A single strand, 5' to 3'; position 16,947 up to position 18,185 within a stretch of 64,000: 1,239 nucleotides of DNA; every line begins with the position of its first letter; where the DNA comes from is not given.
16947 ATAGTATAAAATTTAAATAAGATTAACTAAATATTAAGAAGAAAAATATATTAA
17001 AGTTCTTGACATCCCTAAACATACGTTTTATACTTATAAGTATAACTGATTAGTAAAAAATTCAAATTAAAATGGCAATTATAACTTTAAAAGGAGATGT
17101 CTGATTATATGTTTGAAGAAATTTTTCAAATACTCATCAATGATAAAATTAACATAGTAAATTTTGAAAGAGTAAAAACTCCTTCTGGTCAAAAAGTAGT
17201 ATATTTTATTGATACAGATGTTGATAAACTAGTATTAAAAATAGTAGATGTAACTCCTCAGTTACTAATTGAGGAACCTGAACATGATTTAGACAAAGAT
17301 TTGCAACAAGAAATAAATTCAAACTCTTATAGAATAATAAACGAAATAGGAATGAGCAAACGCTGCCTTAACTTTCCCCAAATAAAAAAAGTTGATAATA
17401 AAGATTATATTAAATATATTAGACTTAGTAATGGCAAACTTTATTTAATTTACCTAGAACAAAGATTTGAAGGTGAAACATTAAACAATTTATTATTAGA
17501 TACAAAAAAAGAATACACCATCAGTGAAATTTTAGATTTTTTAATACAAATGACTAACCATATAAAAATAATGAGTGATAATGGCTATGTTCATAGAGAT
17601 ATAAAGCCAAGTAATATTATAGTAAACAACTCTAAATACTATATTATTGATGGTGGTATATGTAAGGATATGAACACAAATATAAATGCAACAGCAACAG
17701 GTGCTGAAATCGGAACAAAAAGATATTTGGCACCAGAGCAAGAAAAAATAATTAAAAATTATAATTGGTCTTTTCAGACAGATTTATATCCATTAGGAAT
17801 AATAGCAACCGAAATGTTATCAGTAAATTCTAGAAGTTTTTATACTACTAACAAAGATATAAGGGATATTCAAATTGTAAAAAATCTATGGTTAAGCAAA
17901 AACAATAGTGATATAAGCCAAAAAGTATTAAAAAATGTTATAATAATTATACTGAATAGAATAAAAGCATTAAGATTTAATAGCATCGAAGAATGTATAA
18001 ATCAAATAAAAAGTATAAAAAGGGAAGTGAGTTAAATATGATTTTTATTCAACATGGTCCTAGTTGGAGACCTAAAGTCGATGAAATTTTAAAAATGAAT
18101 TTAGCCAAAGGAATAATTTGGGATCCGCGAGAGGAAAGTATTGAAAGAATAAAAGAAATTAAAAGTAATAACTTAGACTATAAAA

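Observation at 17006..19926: Orphan Ser/Thr kinase coupled to an unrecognisable 395-aa protein as cargo of a tRNA-Arg island: candidate undescribed defence/abortive-infection module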

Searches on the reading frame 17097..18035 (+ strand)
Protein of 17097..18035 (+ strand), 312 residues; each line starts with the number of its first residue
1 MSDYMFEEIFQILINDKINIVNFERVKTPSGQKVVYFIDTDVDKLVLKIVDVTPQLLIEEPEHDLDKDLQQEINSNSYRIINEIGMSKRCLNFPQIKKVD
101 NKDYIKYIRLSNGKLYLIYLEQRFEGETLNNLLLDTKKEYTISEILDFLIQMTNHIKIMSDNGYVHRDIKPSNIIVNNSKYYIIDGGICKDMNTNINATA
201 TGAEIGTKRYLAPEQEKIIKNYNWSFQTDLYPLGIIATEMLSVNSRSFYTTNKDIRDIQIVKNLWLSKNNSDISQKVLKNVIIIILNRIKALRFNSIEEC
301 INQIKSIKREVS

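Call 4: search_protein_families(library=pfam, proteins=[window:17097-18035:+], max_evalue=0.1)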
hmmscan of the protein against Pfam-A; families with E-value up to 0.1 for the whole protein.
window:17097-18035:+ (312 aa): 7 families
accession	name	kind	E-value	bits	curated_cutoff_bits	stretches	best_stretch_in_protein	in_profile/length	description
PF00069.31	Pkinase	-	2.2e-19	70.3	31.7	1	78-293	43-251/263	Protein kinase domain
PF07714.23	PK_Tyr_Ser-Thr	-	7.1e-15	55.4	23.1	1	97-252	56-209/258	Protein tyrosine and serine/threonine kinase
PF03109.22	ABC1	-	0.00043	20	22.9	1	122-196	148-221/244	ABC1 atypical kinase-like domain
PF17667.7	Pkinase_fungal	-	0.00051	19.3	24.1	1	145-217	288-366/387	Fungal protein kinase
PF01163.29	RIO1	-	0.0012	18.9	22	1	139-185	103-147/187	RIO domain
PF01636.29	APH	-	0.027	14.7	23.2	0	122-185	129-193/239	Phosphotransferase enzyme family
PF16452.10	Phage_CI_C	-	0.077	13.7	27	0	155-186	15-46/101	Bacteriophage CI repressor C-terminal domain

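Call 5: search_protein_families(library=padloc, proteins=[window:17097-18035:+], max_evalue=0.1)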
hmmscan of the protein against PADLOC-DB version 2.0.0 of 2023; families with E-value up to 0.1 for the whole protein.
window:17097-18035:+ (312 aa): 33 families (the best 25 are shown)
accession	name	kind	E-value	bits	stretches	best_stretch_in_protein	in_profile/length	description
PDLC04042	PD-T4-6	-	4.8e-24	83.5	1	78-309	54-274/292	-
PDLC04053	PD-T4-6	-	6.7e-24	82.9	1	112-306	81-270/311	-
PDLC04138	mad6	-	5.7e-22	76.4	1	123-274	133-282/659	mads_6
PDLC04044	PD-T4-6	-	6.7e-22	76.1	1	91-310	94-295/372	-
PDLC04060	PD-T4-6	-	8.8e-22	75.6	1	124-310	90-272/486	-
PDLC03920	MkoA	-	3e-20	70.2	1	45-311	35-281/1112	-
PDLC04047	PD-T4-6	-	7.4e-20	69.3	1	108-306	79-271/327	-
PDLC04062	PD-T4-6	-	1.3e-18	65.3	1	89-308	92-294/450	-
PDLC04039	PD-T4-6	-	1.8e-18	64.8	1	117-243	88-211/458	-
PDLC04048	PD-T4-6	-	4.6e-18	63.7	1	112-306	83-271/354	-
PDLC04057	PD-T4-6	-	2e-17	61.3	1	115-243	82-206/443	-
PDLC04061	PD-T4-6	-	4.5e-17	60.7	1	124-243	102-219/510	-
PDLC04045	PD-T4-6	-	5.3e-17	59.8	1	106-305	106-296/350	-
PDLC04043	PD-T4-6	-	7.3e-17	59.6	1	114-242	89-212/452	-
PDLC04051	PD-T4-6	-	2.1e-16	57.9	1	90-308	83-295/476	-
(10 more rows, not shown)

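Call 7: search_protein_families(library=ncbifam, proteins=[window:17097-18035:+], max_evalue=0.1)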
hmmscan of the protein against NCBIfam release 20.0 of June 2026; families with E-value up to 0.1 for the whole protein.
window:17097-18035:+ (312 aa): 17 families
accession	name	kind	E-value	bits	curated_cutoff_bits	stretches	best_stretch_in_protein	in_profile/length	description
NF033483.0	PknB_PASTA_kin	equivalog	2.1e-21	76.6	450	1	124-308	89-269/563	Stk1 family PASTA domain-containing Ser/Thr kinase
NF052427.1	StpK7MSMEG_1200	equivalog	1.8e-15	56.5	900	1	118-247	82-208/601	serine/threonine protein kinase StpK7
NF047741.1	antiphage_MADS6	equivalog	5.6e-13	48.3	460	1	117-309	273-462/612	methylation-associated defense system protein kinase MAD6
NF043056.1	T4SS_LegK1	equivalog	2.7e-09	36.2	550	1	123-309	160-359/516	Dot/Icm T4SS effector kinase LegK1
NF009651.0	PRK13184.1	equivalog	2.8e-09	35.5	839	1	135-306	105-289/932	serine/threonine-protein kinase PknD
NF038150.1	lanthi_synth_IV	equivalog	8.7e-09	34.2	650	1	121-270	272-419/851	class IV lanthionine synthetase LanL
TIGR03903.1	TOMM_kin_cyc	equivalog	2.2e-08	32.4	705.75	1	125-242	62-184/1267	TOMM system kinase/cyclase fusion protein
NF053615.1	SerThrKinAfsKStmc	equivalog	8.6e-08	31.3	1300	1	159-218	128-186/809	protein serine/threonine kinase AfsK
TIGR03724.2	arch_bud32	equivalog_domain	4.1e-06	26.4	125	1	122-199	73-140/193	KEOPS complex kinase/ATPase Bud32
NF011464.0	PRK14879.1-7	equivalog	9.6e-06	25.5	246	1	112-198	80-157/221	Kae1-associated kinase Bud32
NF007174.0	PRK09605.1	equivalog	2.1e-05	23.2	447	1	65-202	374-485/535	bifunctional N(6)-L-threonylcarbamoyladenine synthase/serine/threonine protein kinase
NF033442.0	BREX_PglW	equivalog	0.00014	19.7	990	1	148-212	614-676/1391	BREX system serine/threonine kinase PglW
NF011462.0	PRK14879.1-3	equivalog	0.00084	19.1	174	1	157-189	96-128/192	Kae1-associated kinase Bud32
NF038151.1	lanthi_synth_III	equivalog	0.0024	16.3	575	1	138-241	332-423/833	class III lanthionine synthetase LanKC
NF058632.1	SerThrKinPrkT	equivalog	0.0027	16.8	280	1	116-182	94-156/322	serine/threonine protein kinase PrkT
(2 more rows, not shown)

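Call 8: search_protein_families(library=phrogs, proteins=[window:17097-18035:+], max_evalue=0.01)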
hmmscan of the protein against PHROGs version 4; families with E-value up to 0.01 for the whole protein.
window:17097-18035:+ (312 aa): 3 families
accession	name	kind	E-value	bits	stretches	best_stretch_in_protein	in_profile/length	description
phrog_2361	-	other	1.5e-23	84.5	1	121-309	90-271/415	serine-threonine kinase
phrog_4972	-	unknown function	2.6e-08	34.2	1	127-257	200-331/501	-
phrog_14300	-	unknown function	0.0003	21.4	1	127-214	200-290/290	-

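Call 69: search_solved_structures(query=window:17097-18035:+, max_evalue=1e-10)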
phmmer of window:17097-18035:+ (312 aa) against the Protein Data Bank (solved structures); distinct sequences matched with E-value up to 1e-10: 8.
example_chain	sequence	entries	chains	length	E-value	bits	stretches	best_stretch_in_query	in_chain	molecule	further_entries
9ymt_A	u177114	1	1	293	2e-15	60.1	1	117-310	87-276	Serine/Threonine Kinase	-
4eqm_A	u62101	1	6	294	2.1e-15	60.1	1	117-310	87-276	Protein kinase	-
4ow8_A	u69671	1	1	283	3e-13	53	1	90-242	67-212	Serine/threonine-protein kinase PknA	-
9tmq_A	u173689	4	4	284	3e-13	53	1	90-242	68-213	Serine/threonine-protein kinase PknA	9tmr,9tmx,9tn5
6b2q_A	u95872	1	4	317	4e-13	52.6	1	90-242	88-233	Serine/threonine-protein kinase PknA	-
4x3f_A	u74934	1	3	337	4.6e-13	52.4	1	90-242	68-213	Serine/threonine-protein kinase PknA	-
3f69_A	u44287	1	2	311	6e-11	45.4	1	115-242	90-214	Serine/threonine-protein kinase pknB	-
3uiu_A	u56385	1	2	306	9.7e-11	44.8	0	135-278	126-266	Interferon-induced, double-stranded RNA-activated protein kinase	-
